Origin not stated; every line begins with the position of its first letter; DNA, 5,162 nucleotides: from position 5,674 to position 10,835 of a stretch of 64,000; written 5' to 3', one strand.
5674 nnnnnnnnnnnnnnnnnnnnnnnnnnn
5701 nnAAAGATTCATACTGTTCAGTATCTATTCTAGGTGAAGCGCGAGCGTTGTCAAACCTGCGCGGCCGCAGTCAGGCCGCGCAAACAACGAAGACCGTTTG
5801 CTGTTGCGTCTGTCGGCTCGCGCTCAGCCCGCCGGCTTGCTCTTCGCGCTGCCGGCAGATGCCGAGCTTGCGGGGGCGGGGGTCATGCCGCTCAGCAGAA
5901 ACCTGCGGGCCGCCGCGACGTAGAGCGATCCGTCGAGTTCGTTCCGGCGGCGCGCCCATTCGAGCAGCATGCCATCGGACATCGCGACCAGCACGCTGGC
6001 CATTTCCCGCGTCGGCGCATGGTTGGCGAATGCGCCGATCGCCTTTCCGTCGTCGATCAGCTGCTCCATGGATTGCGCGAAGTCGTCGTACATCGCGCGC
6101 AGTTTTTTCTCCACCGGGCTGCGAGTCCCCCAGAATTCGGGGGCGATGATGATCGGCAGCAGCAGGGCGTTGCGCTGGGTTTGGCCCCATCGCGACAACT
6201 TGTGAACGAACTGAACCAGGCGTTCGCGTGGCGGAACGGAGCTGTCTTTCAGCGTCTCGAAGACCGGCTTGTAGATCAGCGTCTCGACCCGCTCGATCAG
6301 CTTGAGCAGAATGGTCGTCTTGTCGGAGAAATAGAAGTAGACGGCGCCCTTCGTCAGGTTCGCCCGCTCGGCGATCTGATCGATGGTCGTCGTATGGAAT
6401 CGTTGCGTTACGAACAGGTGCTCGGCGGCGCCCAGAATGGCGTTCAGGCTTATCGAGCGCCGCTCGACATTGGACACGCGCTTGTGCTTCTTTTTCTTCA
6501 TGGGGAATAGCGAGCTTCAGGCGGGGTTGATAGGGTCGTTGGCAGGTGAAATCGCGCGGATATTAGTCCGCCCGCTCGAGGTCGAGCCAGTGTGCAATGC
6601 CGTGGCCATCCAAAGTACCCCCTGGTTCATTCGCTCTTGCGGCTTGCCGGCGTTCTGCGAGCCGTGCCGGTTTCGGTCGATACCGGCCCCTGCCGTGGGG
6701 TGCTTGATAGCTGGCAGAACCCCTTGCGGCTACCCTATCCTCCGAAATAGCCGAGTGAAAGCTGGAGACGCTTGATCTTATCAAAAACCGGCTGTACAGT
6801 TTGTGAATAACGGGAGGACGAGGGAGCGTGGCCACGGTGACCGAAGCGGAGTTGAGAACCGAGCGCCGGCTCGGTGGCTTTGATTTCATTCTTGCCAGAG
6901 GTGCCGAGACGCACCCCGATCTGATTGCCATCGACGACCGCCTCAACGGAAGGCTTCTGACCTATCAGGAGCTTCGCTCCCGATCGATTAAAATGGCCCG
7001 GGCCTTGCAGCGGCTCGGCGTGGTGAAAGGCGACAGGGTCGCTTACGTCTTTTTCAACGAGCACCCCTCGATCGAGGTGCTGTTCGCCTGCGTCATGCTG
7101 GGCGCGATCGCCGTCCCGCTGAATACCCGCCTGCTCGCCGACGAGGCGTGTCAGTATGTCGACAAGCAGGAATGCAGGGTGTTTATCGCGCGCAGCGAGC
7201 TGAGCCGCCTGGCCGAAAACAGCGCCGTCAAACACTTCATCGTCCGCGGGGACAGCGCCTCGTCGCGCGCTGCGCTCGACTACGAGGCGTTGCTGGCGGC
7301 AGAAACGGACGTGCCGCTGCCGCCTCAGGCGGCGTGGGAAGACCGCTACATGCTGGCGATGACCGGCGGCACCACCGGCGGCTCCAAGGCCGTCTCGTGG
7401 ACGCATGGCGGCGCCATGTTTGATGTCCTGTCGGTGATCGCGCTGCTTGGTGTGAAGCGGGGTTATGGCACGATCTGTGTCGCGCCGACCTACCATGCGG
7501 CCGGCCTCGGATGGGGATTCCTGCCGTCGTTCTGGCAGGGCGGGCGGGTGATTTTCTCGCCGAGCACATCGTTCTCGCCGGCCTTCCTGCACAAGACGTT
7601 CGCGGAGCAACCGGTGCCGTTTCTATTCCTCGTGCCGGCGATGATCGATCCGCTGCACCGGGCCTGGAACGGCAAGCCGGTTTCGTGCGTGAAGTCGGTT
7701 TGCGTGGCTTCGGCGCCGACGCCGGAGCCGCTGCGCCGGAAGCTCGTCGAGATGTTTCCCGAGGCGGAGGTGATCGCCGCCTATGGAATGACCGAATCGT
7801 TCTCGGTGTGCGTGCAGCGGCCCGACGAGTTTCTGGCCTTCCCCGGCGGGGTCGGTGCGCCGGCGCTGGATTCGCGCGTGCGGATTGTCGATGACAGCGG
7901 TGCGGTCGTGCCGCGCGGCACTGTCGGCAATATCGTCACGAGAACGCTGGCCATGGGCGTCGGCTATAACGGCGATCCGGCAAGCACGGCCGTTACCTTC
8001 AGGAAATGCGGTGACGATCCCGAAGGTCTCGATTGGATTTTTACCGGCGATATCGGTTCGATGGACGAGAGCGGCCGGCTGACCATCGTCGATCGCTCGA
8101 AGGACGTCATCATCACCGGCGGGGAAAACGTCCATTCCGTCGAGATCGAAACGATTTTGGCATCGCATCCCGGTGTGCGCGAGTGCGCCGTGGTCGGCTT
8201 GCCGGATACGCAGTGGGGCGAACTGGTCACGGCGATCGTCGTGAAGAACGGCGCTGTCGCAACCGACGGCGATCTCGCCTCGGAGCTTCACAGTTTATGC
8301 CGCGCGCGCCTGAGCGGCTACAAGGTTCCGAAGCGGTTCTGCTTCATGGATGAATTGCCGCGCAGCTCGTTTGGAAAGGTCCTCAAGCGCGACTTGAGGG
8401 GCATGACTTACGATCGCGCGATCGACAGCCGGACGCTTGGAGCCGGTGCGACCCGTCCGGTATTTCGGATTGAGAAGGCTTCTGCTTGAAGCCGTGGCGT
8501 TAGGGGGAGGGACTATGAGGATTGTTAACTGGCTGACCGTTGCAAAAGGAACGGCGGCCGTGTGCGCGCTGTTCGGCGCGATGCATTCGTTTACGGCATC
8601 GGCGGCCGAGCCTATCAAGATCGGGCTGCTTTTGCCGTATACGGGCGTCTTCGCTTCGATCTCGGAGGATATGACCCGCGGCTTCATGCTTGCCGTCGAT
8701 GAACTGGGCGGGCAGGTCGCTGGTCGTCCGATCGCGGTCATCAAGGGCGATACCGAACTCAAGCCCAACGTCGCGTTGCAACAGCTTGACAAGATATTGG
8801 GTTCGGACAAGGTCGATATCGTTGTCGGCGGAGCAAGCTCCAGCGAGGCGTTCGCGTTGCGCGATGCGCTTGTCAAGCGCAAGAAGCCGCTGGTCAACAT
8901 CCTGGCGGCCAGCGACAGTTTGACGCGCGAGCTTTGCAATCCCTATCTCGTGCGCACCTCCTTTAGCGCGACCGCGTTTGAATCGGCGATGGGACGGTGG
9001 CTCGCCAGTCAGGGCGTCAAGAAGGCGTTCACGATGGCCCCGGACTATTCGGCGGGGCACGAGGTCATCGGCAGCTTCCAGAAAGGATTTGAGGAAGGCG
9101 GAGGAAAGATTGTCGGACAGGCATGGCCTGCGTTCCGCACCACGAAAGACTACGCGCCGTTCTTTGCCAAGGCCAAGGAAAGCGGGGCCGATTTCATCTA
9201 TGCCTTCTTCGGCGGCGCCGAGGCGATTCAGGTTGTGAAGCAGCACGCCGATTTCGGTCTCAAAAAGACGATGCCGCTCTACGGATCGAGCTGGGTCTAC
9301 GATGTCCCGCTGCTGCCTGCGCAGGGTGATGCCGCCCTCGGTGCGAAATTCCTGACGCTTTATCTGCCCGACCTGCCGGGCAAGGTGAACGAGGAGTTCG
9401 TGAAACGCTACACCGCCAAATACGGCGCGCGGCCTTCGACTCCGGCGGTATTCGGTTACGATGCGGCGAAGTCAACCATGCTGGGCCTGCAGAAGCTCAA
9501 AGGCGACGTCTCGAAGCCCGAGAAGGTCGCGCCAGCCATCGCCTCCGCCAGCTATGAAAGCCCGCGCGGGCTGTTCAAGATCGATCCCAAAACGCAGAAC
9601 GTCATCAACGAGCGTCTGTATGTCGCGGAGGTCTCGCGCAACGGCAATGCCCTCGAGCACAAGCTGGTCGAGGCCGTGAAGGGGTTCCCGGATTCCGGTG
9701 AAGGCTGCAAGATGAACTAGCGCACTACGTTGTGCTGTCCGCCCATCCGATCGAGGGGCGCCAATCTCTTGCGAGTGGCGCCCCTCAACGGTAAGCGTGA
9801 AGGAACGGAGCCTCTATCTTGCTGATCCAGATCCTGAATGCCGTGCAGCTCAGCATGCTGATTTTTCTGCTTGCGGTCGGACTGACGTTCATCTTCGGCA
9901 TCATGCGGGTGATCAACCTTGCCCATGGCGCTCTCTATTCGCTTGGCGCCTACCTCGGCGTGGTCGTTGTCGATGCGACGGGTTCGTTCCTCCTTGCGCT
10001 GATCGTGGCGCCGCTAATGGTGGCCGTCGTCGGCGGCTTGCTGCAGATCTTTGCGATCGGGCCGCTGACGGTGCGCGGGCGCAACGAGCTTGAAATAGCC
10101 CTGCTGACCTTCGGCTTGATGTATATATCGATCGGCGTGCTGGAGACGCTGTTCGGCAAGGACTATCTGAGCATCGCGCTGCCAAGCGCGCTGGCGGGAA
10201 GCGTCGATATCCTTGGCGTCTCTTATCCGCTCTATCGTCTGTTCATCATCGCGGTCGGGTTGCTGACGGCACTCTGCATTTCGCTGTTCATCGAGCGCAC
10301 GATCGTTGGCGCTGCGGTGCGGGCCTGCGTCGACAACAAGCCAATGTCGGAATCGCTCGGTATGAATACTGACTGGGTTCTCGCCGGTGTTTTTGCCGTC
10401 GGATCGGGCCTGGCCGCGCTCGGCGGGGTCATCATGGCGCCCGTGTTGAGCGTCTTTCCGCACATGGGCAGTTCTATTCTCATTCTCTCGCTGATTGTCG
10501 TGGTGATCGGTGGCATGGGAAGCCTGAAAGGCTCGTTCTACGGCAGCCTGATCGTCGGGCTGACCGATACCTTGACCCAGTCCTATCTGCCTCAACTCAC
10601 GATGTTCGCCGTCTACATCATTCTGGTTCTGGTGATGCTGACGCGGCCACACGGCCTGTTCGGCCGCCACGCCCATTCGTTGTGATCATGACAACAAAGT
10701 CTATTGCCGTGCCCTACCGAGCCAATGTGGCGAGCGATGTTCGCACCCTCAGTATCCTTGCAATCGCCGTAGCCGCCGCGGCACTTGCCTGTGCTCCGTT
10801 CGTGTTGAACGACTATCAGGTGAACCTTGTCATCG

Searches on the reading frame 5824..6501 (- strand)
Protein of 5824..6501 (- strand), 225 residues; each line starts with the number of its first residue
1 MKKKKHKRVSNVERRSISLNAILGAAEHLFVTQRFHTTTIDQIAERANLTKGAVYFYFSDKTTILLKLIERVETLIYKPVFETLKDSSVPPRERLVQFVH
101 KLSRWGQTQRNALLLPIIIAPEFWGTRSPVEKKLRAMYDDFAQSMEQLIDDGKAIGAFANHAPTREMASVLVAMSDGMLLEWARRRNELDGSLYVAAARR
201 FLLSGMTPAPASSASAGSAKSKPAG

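Call 6: search_protein_families(library=pfam, proteins=[window:5824-6501:-], max_evalue=0.001)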
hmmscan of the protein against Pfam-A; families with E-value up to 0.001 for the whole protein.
window:5824-6501:- (225 aa): 4 families
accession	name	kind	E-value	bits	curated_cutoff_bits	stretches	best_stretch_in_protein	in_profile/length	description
PF00440.29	TetR_N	-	2.5e-12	46.8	24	1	22-66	1-45/47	Bacterial regulatory proteins, tetR family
PF13977.11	TetR_C_6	-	6.7e-05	23.5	27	1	91-202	1-110/115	BetI-type transcriptional repressor, C-terminal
PF16925.10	TetR_C_13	-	0.0004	21.2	27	1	120-180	31-91/109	Tetracyclin repressor-like, C-terminal domain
PF17932.6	TetR_C_24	-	0.00064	20.4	26.4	0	90-176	3-85/114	Tetracyclin repressor-like, C-terminal domain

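Call 44: search_protein_families(library=ncbifam, proteins=[window:5824-6501:-], max_evalue=0.00001)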
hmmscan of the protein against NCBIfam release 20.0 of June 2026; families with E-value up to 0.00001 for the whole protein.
window:5824-6501:- (225 aa): 13 families
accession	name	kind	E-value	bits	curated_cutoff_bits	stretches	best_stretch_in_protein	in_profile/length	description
NF041196.1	ScbR_bind_reg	equivalog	8.7e-18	65.2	150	1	19-188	8-171/191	ScbR family autoregulator-binding transcription factor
NF053878.1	FATransRegFadRBac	equivalog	3.3e-13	49.9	200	1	20-206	6-188/190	fatty acid metabolism transcriptional regulator FadR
NF051457.1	acryl_TF_AcuR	equivalog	1.8e-11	43.7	247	1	21-171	21-172/204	acrylate utilization transcriptional regulator AcuR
NF007949.0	PRK10668.1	equivalog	1.4e-10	41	271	1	20-183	14-179/216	multidrug efflux transporter transcriptional repressor AcrR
TIGR03384.1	betaine_BetI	equivalog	4.1e-10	39.6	201.3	1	18-197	9-180/189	choline-binding transcriptional repressor BetI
NF001978.0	PRK00767.1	equivalog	8.3e-09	35.5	118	1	15-202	7-187/197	transcriptional regulator BetI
NF007015.0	PRK09480.1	equivalog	2.3e-08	33.8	120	1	7-185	4-175/197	nucleoid occlusion factor SlmA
NF053731.1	TransRegFasRMycb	equivalog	3.5e-08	33.5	330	1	4-100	2-93/199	HTH-type transcriptional activator FasR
NF037937.1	septum_RefZ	equivalog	5.5e-08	32.9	180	1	21-108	3-91/195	forespore capture DNA-binding protein RefZ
NF011584.0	PRK15008.1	equivalog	1.1e-06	28.6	230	1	4-79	8-80/212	HTH-type transcriptional regulator RutR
TIGR03613.1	RutR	equivalog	1.5e-06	28.2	368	1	20-84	11-75/202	pyrimidine utilization regulatory protein R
NF007430.0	PRK09975.1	equivalog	1.8e-06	27.3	274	1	23-82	17-79/220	acrEF/envCD operon transcriptional regulator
NF051852.1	efflux_TF_MtrR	exception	5.4e-06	26.3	280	1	22-190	15-185/205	multidrug efflux system transcriptional repressor MtrR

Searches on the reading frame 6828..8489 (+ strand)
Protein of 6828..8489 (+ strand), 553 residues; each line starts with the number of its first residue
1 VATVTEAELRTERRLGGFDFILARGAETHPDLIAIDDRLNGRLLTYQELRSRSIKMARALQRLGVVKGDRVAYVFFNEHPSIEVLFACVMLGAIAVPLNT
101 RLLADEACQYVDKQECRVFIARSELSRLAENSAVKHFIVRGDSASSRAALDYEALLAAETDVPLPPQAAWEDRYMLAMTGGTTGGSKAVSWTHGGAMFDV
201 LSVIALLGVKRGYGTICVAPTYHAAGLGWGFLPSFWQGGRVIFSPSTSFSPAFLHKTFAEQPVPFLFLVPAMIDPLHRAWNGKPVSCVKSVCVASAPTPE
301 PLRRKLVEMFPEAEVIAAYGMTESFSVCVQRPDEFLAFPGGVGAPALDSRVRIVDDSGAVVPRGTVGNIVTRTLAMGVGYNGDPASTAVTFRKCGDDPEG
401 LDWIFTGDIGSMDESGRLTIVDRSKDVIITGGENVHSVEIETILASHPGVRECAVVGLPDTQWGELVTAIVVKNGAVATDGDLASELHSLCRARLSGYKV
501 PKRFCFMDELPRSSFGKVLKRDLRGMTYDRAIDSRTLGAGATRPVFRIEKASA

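Call 6: search_protein_families(library=pfam, proteins=[window:6828-8489:+], max_evalue=0.001)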
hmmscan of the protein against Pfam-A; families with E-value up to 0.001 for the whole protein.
window:6828-8489:+ (553 aa): 2 families
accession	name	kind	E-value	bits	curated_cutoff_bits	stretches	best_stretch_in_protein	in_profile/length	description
PF00501.34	AMP-binding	-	7.4e-61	206.5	29.9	1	23-380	2-383/384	AMP-binding enzyme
PF13193.12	AMP-binding_C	-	5.2e-20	72.6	24.5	1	439-517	1-76/76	AMP-binding enzyme C-terminal domain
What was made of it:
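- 5824..13114 (.): TetR regulator (5824-6501, minus strand), second acyl-CoA ligase (6828-8489) and a Liv-type ABC transporter (8437-13114). Pfam (call 6).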

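Call 44: search_protein_families(library=ncbifam, proteins=[window:6828-8489:+], max_evalue=0.00001)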
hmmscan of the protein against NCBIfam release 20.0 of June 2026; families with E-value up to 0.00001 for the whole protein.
window:6828-8489:+ (553 aa): 103 families (the best 25 are shown)
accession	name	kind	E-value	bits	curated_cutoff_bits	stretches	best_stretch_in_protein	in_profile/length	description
NF004837.0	PRK06187.1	subfamily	4.2e-104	348.7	476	1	21-528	13-523/531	long-chain-fatty-acid--CoA ligase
NF006182.0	PRK08316.1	subfamily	9.4e-87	291.6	663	1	19-526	14-516/523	fatty acyl-CoA synthetase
NF052269.1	Staph_lig_FadD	equivalog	5.5e-80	269.1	650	1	18-528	3-494/499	long-chain-fatty-acid--CoA ligase FadD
NF005857.1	PRK07786.1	exception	1.8e-79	267.6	733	1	22-525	15-510/513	fatty-acid--CoA ligase FadD5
NF005863.0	PRK07798.1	subfamily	8.3e-72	242.4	543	1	40-518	26-522/540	acyl-CoA synthetase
NF005801.1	PRK07656.1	equivalog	1.3e-71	241.7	657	1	21-524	6-500/500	FadD3 family acyl-CoA ligase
NF009071.0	PRK12406.1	subfamily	1.9e-70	237.7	701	1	41-529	10-504/510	acyl-CoA synthetase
NF005307.0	PRK06839.1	equivalog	2e-67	228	748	1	23-527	9-493/496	o-succinylbenzoate--CoA ligase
NF005676.0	PRK07470.1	equivalog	2e-67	228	774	1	7-528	11-530/544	acyl-CoA synthetase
NF004797.0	PRK06145.1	equivalog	6e-67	226.1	850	1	26-525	12-493/499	acyl-CoA synthetase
NF002966.0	PRK03640.1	equivalog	1.1e-66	225.4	556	1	22-525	8-478/483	o-succinylbenzoate--CoA ligase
NF004511.1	PRK05852.1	equivalog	2.2e-66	224.5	650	1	24-521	7-498/505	FadD7 family fatty acid--CoA ligase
NF006572.0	PRK09088.1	equivalog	4.4e-66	223.5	696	1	25-527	10-487/491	acyl-CoA synthetase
NF004114.0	PRK05605.1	equivalog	4.6e-64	216.7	766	2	151-526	197-568/575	long-chain-fatty-acid--CoA ligase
NF005702.0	PRK07514.1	subfamily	4.6e-63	213.3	558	1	30-526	17-499/506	malonyl-CoA synthase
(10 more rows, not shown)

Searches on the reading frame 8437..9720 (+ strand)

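Call 6: search_protein_families(library=pfam, proteins=[window:8437-9720:+], max_evalue=0.001)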
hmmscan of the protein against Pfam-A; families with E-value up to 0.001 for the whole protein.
window:8437-9720:+ (427 aa): 4 families
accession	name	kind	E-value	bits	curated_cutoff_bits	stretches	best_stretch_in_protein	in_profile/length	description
PF13458.12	Peripla_BP_6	-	2.5e-75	254.7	31.7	1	59-403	1-342/343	Periplasmic binding protein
PF13433.12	Peripla_BP_5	-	6.2e-17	62.2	27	2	186-404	125-341/363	Periplasmic binding protein domain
PF01094.35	ANF_receptor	-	1.8e-12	47.4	25.4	1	95-356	21-295/353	Receptor family ligand binding region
PF04348.19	LppC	-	9.5e-06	24.9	28.8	1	53-220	212-372/563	LppC putative lipoprotein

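Call 44: search_protein_families(library=ncbifam, proteins=[window:8437-9720:+], max_evalue=0.00001)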
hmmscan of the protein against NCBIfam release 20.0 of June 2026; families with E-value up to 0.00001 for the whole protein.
window:8437-9720:+ (427 aa): 3 families
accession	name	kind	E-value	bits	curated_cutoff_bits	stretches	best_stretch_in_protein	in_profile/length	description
TIGR03669.1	urea_ABC_arch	equivalog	1.2e-16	60.7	494.8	1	60-404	1-341/375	urea ABC transporter substrate-binding protein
TIGR03407.1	urea_ABC_UrtA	exception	1.4e-12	47.2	492.75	1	60-404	1-344/361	urea ABC transporter substrate-binding protein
NF011933.0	PRK15404.1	subfamily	4.6e-11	42.4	477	1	43-385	10-347/370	high-affinity branched-chain amino acid ABC transporter substrate-binding protein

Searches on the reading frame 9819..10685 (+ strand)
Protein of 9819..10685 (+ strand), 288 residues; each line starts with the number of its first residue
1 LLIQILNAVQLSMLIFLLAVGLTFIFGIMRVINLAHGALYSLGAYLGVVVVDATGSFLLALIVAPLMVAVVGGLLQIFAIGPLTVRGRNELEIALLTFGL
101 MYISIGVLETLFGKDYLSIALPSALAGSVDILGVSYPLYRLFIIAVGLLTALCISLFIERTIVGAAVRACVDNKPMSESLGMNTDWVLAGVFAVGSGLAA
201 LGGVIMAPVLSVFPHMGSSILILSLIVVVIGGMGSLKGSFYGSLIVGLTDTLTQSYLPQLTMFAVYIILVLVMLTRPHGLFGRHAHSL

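Call 6: search_protein_families(library=pfam, proteins=[window:9819-10685:+], max_evalue=0.001)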
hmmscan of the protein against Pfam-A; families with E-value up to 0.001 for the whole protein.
window:9819-10685:+ (288 aa): 1 family
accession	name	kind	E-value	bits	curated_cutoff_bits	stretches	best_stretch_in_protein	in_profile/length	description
PF02653.21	BPD_transp_2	-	1e-32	113.8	26.8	1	5-273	2-269/269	Branched-chain amino acid transport system / permease component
